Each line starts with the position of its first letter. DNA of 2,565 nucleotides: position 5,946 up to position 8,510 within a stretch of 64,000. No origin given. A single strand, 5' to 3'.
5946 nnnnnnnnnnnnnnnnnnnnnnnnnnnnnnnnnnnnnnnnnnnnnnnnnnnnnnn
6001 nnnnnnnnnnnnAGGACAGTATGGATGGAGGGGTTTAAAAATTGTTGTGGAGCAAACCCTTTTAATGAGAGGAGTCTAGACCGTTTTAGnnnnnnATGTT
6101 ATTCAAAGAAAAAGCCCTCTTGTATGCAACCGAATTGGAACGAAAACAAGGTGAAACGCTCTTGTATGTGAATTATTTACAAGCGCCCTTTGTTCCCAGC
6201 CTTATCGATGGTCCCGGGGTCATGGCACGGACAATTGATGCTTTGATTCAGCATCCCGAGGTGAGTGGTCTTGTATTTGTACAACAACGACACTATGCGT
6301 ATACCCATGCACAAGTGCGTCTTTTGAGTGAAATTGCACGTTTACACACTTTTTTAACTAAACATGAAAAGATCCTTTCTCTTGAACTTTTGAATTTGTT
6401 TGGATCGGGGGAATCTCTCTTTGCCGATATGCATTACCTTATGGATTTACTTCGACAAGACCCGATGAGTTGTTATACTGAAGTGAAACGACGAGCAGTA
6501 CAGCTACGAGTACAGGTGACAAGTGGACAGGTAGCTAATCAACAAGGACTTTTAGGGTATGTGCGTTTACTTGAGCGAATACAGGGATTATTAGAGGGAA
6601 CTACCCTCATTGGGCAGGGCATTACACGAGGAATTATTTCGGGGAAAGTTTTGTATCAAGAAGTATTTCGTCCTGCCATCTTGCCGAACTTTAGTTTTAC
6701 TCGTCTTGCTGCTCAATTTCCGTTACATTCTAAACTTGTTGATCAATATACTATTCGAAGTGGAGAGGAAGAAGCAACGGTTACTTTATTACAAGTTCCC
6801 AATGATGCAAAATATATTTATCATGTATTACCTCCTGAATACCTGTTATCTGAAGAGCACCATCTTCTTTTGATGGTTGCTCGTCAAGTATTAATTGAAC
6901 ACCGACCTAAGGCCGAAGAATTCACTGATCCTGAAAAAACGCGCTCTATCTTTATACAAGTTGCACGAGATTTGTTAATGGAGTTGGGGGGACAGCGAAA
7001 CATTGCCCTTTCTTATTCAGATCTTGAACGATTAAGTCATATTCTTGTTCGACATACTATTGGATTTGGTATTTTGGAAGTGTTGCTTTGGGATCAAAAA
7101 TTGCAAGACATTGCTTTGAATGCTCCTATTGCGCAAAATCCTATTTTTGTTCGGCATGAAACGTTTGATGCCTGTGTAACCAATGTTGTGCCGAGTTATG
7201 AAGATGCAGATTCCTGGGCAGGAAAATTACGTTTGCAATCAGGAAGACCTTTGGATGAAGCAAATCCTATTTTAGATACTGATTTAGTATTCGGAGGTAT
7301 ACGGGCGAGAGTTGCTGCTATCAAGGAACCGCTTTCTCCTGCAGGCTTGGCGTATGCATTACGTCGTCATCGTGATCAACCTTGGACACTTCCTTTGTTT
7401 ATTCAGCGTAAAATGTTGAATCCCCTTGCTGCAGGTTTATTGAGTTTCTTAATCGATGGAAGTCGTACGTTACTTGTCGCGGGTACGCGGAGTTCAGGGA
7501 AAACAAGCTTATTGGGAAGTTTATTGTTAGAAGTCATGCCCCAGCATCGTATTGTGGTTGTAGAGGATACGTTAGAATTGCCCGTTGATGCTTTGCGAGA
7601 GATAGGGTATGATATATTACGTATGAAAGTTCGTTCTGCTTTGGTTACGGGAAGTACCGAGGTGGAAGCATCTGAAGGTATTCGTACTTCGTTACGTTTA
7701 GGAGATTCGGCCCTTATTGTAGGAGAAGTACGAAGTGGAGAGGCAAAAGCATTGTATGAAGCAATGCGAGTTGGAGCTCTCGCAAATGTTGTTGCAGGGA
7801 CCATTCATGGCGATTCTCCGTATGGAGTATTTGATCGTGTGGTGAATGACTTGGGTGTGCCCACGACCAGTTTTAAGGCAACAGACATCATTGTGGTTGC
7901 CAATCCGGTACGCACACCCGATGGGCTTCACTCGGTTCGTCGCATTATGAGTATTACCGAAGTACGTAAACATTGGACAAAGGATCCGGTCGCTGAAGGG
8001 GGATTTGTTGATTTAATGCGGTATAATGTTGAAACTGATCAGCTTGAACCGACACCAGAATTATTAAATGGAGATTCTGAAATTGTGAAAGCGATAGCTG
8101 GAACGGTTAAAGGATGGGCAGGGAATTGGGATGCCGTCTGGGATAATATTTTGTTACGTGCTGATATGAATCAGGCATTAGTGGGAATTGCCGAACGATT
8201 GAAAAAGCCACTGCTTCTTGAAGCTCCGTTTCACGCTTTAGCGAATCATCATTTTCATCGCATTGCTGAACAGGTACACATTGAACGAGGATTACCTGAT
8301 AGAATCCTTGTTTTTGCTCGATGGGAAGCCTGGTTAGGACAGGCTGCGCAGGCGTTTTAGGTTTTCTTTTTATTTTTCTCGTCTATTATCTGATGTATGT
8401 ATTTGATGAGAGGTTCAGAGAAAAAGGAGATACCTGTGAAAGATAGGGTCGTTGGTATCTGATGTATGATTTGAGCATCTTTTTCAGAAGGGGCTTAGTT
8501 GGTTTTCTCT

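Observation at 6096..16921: Type IV pilus-like assembly locus with at least 9 class-III-signal pilin-like genes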

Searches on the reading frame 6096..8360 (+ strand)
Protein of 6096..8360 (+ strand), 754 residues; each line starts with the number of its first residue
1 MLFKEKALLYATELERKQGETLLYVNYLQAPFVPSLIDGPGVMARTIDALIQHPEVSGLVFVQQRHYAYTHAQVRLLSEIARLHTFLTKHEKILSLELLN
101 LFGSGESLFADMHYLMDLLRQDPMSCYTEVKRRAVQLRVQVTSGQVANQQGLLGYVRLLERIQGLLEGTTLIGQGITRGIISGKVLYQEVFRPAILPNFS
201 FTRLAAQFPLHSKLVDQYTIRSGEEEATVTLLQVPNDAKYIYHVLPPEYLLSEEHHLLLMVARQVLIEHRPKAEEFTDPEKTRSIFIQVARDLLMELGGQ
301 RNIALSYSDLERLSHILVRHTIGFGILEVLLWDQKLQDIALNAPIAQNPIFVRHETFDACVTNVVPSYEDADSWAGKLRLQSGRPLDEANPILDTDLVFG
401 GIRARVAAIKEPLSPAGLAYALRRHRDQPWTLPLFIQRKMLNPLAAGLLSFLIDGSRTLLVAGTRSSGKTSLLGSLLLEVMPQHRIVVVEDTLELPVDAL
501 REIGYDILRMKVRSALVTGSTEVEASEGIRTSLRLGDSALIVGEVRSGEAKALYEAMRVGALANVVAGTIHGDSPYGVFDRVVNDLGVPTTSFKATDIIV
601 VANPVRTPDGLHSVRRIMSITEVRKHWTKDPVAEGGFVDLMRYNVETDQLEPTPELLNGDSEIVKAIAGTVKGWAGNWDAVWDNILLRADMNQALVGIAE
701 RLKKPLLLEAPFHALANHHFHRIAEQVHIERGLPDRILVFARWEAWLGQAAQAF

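Call 3: search_protein_families(library=pfam, max_evalue=1, proteins=[window:6096-8360:+])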
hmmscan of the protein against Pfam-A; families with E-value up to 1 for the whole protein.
window:6096-8360:+ (754 aa): 4 families
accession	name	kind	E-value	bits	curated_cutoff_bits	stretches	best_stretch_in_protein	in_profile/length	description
PF00437.27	T2SSE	-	1.5e-14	53.9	24.9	1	417-602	104-274/370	Type II/IV secretion system protein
PF13191.12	AAA_16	-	0.0021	19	32.6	1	454-557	21-120/167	AAA ATPase domain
PF08278.16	DnaG_DnaB_bind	-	0.011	16.6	29.1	1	44-93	2-48/124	DNA primase DnaG DnaB-binding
PF16262.11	DUF4916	-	0.15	12.1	27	1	173-198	49-73/170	Domain of unknown function (DUF4916)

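Call 4: search_protein_families(library=ncbifam, max_evalue=1, proteins=[window:6096-8360:+])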
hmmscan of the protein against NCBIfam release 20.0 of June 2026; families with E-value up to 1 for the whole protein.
window:6096-8360:+ (754 aa): 13 families
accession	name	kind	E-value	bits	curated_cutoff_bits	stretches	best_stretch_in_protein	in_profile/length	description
TIGR03819.1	heli_sec_ATPase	hypoth_equivalog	3.6e-38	131.6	373.15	1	307-582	35-297/340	TadA family conjugal transfer-associated ATPase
NF058587.1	archaellum_moto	equivalog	1.8e-34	119.4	550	1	295-691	118-495/527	archaellum flagellar ATPase motor FlaI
TIGR02782.1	TrbB_P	equivalog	1.3e-17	64.1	304.55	1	371-585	54-255/303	P-type conjugative transfer ATPase TrbB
NF053672.1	bindosome_BasE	exception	3e-14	52.6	1000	1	311-624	126-431/512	bindosome assembly system ATPase subunit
TIGR02788.1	VirB11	equivalog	3.3e-13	49.4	249.95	1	451-584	139-264/308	P-type DNA transfer ATPase VirB11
NF010469.0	PRK13894.1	subfamily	8.6e-13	48.3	508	1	383-582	79-264/320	conjugal transfer ATPase TrbB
NF010407.0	PRK13833.1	subfamily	1.6e-11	44.3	499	1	386-581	77-258/323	conjugal transfer protein TrbB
NF041000.1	ATPase_ComGA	equivalog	5.5e-10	38.7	300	1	458-601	130-260/267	competence type IV pilus ATPase ComGA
NF010425.0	PRK13851.1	equivalog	1.2e-09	37.5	461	1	449-582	155-280/344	type IV secretion system protein VirB11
NF010475.0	PRK13900.1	equivalog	7.7e-09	35.1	389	1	453-594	157-296/333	type IV secretion system ATPase VirB11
NF053534.1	T4PilAsmATPsTfpB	equivalog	0.00021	19.8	850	1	459-603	339-469/584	type IV pilus assembly ATPase TfpB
NF007755.0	PRK10436.1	equivalog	0.00029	19.6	617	1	458-603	221-352/465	type II secretion system protein GspE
TIGR01420.1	pilT_fam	subfamily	0.0028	17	319.1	1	459-584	125-241/343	PilT/PilU family type 4a pilus ATPase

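Call 8: search_solved_structures(query=window:6096-8360:+, max_evalue=0.001, show_alignments=1)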
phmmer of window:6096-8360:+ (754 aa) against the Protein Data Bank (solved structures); distinct sequences matched with E-value up to 0.001: 9.
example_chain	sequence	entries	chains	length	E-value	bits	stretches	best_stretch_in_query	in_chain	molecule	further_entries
2oap_1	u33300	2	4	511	2.2e-27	98.9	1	207-617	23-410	Type II secretion system protein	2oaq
8rkd_E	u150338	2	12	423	8.8e-25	90.3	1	290-623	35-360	Pilus assembly ATPase CpaF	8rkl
8rjf_A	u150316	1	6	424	8.8e-25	90.3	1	290-623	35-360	Pilus assembly ATPase CpaF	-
9e24_A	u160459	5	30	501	1.5e-24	89.6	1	290-623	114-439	CpaF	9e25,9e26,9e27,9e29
4ii7_A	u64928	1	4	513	1.4e-15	59.9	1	315-623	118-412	FlaI ATPase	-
4ihq_A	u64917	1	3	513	9.5e-15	57.1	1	315-623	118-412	FlaI ATPase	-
2gza_A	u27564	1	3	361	0.00013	23.6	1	443-560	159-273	Type IV secretion system protein VirB11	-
6bge_A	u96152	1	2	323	0.00022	22.9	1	390-584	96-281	VirB11-like protein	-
1g6o_A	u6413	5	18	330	0.00023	22.8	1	390-584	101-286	CAG-ALPHA | virB11 homolog | Cag-alfa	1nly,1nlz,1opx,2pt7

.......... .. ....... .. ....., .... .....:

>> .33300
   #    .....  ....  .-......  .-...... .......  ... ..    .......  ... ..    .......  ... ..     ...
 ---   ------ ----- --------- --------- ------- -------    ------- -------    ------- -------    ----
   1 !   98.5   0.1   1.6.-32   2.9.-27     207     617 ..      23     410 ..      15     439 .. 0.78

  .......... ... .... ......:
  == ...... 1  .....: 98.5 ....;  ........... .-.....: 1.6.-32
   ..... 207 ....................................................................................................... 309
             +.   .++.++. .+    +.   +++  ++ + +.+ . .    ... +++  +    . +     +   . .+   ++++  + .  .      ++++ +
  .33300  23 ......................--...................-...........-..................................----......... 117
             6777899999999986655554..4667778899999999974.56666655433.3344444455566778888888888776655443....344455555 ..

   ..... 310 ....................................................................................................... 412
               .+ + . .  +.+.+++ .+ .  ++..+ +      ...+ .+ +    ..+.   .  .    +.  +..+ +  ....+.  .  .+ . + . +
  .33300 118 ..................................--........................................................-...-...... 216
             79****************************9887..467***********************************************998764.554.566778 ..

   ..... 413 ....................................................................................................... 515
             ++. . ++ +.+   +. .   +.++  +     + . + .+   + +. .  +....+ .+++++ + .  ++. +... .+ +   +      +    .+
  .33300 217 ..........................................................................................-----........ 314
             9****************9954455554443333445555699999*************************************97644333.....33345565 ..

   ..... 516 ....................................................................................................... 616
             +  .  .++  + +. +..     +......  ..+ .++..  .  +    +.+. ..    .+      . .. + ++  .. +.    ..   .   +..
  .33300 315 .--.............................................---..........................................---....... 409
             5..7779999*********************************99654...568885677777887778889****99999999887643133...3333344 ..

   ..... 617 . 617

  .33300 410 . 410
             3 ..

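Call 12: find_homologous_proteins(query=window:6096-8360:+, max_evalue=1e-10)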
Query window:6096-8360:+ (754 aa): 6035 proteins with E <= 1e-10 among 8000 candidates; the best 120 are listed.
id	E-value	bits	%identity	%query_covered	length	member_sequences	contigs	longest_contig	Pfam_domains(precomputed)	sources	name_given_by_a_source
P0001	0.0e+0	1681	100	100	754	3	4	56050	PF00437.27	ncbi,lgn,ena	-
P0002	0.0e+0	1537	90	100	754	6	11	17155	PF00437.27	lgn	-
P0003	0.0e+0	1456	86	99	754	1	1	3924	PF00437.27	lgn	-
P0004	0.0e+0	1382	82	100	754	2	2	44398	PF00437.27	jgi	jgi:type IV secretory pathway ATPase VirB11/archaellum biosynthesis ATPase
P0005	0.0e+0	1193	70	100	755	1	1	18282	PF00437.27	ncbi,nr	ncbi:type II/IV secretion system ATPase subunit [Candidatus Pacearchaeota archaeon]|nr:type II/IV se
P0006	0.0e+0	1190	71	100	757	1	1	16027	PF00437.27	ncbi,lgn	-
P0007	0.0e+0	1183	70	100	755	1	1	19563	PF00437.27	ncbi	-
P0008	0.0e+0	1169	68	99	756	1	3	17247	PF00437.27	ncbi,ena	ncbi:MAG: type II/IV secretion system ATPase subunit [Nanoarchaeota archaeon]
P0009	0.0e+0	1168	68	100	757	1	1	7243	PF00437.27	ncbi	-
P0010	0.0e+0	1168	68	100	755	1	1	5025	PF00437.27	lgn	-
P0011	0.0e+0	1165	68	100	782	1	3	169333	PF00437.27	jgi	jgi:type IV secretory pathway ATPase VirB11/archaellum biosynthesis ATPase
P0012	0.0e+0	1165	69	99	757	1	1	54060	PF00437.27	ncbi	-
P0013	0.0e+0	1165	68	100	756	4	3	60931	PF00437.27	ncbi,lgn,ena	ncbi:MAG: type II/IV secretion system ATPase subunit [Nanoarchaeota archaeon]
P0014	0.0e+0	1161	68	100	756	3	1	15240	PF00437.27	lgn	-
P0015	0.0e+0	1159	70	96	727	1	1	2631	PF00437.27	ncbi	ncbi:MAG: type II/IV secretion system ATPase subunit, partial [Nanoarchaeota archaeon]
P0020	0.0e+0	1154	68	99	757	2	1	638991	PF00437.27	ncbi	-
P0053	0.0e+0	1139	66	100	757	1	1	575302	PF00437.27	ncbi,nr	ncbi:type II/IV secretion system ATPase subunit [Candidatus Pacearchaeota archaeon]|nr:type II/IV se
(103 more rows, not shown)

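Call 14: find_encoding_contigs(protein=P0020, flank=10000, max_places=2)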
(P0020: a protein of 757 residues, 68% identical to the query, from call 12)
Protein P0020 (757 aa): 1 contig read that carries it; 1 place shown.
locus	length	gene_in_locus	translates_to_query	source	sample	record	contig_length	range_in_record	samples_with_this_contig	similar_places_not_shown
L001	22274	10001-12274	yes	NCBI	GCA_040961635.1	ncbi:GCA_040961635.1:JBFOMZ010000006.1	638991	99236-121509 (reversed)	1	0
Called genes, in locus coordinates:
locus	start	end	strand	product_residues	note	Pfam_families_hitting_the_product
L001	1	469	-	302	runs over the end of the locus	PF00009:GTP_EFTU (faint), PF01926:MMR_HSR1, PF02421:FeoB_N, PF16897:MMR_HSR1_Xtn, PF02824:TGS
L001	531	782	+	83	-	-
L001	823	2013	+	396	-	PF00675:Peptidase_M16, PF05193:Peptidase_M16_C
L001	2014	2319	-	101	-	-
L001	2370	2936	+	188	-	PF02834:LigT_PEase, PF13563:2_5_RNA_ligase2 (weak), PF02834:LigT_PEase (weak)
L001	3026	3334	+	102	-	-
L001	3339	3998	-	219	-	PF02732:ERCC4, PF01367:5_3_exonuc (weak), PF14520:HHH_5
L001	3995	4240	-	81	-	-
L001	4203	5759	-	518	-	PF00270:DEAD, PF04851:ResIII, PF18766:SWI2_SNF2 (weak), PF21210:RNA_helicase_helical, PF00271:Helicase_C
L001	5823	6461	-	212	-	-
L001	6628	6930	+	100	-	PF05239:PRC (weak)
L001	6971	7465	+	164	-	-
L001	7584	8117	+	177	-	-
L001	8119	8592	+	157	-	-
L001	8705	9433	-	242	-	-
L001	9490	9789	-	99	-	-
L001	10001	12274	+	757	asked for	PF00437:T2SSE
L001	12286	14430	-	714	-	-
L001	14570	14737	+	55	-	-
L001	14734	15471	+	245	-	-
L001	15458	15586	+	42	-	-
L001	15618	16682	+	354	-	-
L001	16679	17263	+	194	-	-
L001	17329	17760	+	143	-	-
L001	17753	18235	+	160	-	-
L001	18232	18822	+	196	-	-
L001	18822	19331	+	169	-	-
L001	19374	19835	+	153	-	-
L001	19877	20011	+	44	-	-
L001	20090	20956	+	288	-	PF01478:Peptidase_A24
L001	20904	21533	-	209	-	PF01230:HIT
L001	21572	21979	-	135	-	-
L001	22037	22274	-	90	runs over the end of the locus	PF00736:EF1_GNE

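Call 15: find_encoding_contigs(protein=P0053, flank=10000, max_places=2)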
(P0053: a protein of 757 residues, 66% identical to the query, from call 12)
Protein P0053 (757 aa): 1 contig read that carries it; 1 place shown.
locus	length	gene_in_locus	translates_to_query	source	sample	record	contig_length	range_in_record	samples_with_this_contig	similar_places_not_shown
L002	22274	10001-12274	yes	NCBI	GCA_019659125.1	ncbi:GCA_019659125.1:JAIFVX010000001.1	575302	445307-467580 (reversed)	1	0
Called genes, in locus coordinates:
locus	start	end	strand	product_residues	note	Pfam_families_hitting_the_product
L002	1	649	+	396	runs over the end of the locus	PF00675:Peptidase_M16, PF05193:Peptidase_M16_C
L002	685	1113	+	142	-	-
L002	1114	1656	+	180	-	PF10469:AKAP7_NLS, PF02834:LigT_PEase, PF13563:2_5_RNA_ligase2, PF02834:LigT_PEase (weak)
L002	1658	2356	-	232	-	PF02732:ERCC4, PF12826:HHH_2 (weak), PF01367:5_3_exonuc (weak), PF14520:HHH_5 (weak)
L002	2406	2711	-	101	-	-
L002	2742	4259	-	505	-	PF00270:DEAD, PF04851:ResIII, PF18766:SWI2_SNF2 (faint), PF21210:RNA_helicase_helical, PF00271:Helicase_C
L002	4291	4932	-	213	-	-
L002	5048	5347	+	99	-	PF05239:PRC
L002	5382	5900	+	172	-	-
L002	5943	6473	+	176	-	-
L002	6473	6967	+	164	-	-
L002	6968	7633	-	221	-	-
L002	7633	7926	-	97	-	-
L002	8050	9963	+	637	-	-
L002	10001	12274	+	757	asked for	PF00437:T2SSE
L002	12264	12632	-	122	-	-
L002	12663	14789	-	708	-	-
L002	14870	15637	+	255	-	-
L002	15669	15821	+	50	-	-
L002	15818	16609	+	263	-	-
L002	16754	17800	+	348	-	-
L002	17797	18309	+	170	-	-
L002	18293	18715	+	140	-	-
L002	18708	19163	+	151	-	-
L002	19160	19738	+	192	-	-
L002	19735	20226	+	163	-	-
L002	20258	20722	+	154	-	-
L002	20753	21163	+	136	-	-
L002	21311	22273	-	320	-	PF01594:AI-2E_transport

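Call 25: find_related_loci(query=A1, collection=genome_contigs, flank=10000)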
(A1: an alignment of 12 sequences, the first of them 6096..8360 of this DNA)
Query A1 (754 aa) in genome_contigs; peptide patterns used: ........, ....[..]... (x = any residue, [..] = any of these).
599 stretches matched a pattern (row limit reached: there are more); 570 encode a relative of the query (tblastn E <= 1e-3); the best 80 are kept; 80 distinct loci.
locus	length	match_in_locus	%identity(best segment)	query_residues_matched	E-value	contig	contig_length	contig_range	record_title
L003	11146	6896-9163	71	1-754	0e+0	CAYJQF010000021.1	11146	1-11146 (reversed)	MAG TPA_asm: Candidatus Woesearchaeota archaeon isolate ERP125453_co1_143 genome assembly, contig: NODE_6733_length_1114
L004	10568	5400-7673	66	1-754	0e+0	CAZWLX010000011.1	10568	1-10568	MAG TPA_asm: Candidatus Woesearchaeota archaeon isolate binchicken_co38_343 genome assembly, contig: NODE_13322_length_1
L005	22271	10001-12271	66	1-754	0e+0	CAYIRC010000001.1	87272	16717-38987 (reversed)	MAG TPA_asm: Candidatus Woesearchaeota archaeon isolate ERP119705_co3_277 genome assembly, contig: NODE_156_length_87272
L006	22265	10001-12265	65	1-752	0e+0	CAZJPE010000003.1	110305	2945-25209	MAG TPA_asm: Candidatus Woesearchaeota archaeon isolate SRP178908_co2_70 genome assembly, contig: NODE_18_length_110305_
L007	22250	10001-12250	64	1-747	0e+0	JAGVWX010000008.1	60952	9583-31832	Candidatus Pacearchaeota archaeon isolate RIFCSPHIGHO2_01_FULL_39_44 rifcsphigho2_01_scaffold_2123, whole genome shotgun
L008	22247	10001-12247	66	1-747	0e+0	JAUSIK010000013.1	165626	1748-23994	MAG: Nanoarchaeota archaeon isolate E14_metabat.bin.238 E14_k141_1474372, whole genome shotgun sequence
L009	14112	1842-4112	65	1-754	0e+0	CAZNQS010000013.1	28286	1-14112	MAG TPA_asm: Candidatus Woesearchaeota archaeon isolate SRP178908_co1_140 genome assembly, contig: NODE_982_length_28286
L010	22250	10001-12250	63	1-747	0e+0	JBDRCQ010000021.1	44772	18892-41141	MAG: archaeon isolate MEGAHIT-group-1.191 k141_1709742, whole genome shotgun sequence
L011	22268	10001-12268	64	1-754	0e+0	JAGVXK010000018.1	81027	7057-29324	Candidatus Pacearchaeota archaeon isolate RIFCSPHIGHO2_01_FULL_35_25 rifcsphigho2_01_scaffold_356, whole genome shotgun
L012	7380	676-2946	63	1-754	0e+0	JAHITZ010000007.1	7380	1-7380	MAG: Nanoarchaeota archaeon isolate MM_PC_MetaG.mb.229 MM_PC_MetaG.mb.229_k141_99932, whole genome shotgun sequence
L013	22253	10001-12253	64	1-754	0e+0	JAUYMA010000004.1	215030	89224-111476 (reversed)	MAG: Nanoarchaeota archaeon isolate C24_metabat.bin.61 C24_k141_1038144, whole genome shotgun sequence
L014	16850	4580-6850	62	1-754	0e+0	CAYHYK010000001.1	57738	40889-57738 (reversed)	MAG TPA_asm: Candidatus Woesearchaeota archaeon isolate ERP119705_co17_376 genome assembly, contig: NODE_455_length_5773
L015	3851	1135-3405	63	1-754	0e+0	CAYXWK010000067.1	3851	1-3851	MAG TPA_asm: Candidatus Woesearchaeota archaeon isolate SRP193661_co1_53 genome assembly, contig: NODE_24476_length_3851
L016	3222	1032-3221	65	1-728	0e+0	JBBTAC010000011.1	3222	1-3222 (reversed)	MAG: Nanoarchaeota archaeon isolate H41-bin062_1 H41_bin062_1_000000000011, whole genome shotgun sequence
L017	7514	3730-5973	64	1-748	0e+0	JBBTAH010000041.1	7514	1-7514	MAG: Nanoarchaeota archaeon isolate H51-bin044_1 H51_bin044_1_000000000043, whole genome shotgun sequence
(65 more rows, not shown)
